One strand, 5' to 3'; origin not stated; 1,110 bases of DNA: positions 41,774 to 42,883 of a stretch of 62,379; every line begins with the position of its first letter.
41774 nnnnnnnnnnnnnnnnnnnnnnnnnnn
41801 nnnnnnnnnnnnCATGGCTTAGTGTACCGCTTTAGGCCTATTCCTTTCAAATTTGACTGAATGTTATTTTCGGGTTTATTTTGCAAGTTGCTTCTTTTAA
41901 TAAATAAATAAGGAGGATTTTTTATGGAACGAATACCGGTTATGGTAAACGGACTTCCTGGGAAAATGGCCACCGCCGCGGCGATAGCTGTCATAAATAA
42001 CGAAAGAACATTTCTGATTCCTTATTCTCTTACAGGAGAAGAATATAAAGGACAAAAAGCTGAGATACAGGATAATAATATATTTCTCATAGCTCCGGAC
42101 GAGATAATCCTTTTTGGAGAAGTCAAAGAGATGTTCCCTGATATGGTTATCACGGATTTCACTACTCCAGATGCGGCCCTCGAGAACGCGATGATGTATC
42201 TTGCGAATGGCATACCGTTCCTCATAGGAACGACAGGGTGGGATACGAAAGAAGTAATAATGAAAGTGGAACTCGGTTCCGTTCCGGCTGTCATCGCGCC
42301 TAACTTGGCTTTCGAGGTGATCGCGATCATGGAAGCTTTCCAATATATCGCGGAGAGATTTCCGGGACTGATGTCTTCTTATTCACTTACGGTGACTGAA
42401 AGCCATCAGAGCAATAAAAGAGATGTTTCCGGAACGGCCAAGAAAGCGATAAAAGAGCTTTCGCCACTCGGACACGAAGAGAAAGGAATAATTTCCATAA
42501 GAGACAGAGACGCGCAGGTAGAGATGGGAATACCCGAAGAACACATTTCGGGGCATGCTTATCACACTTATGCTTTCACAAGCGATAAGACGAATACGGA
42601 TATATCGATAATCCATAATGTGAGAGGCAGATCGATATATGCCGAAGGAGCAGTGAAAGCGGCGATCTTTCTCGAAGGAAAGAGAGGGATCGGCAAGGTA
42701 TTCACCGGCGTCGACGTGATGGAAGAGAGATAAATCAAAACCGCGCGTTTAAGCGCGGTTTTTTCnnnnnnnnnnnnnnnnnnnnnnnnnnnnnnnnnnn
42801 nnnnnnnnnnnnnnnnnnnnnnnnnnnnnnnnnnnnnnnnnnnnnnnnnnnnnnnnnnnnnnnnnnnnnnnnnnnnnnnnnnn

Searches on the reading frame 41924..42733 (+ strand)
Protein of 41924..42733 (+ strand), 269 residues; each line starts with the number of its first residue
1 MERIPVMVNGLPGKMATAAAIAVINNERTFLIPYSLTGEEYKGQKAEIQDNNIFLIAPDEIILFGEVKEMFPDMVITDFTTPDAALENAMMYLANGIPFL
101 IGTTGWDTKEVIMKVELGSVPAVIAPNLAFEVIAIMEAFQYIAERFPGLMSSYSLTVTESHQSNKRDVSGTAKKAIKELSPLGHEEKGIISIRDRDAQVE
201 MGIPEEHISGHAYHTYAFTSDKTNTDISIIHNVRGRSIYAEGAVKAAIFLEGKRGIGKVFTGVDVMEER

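Call 90: search_protein_families(library=pfam, proteins=[window:41924-42733:+], max_evalue=0.00001)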
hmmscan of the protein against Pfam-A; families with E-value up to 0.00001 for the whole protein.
window:41924-42733:+ (269 aa): 2 families
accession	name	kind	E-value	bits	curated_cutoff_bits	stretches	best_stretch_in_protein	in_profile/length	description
PF05173.19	DapB_C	-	3.7e-14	53.3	27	1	136-254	6-111/121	Dihydrodipicolinate reductase, C-terminus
PF01113.26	DapB_N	-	6.4e-14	52.5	25.6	1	4-127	1-123/124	Dihydrodipicolinate reductase, N-terminus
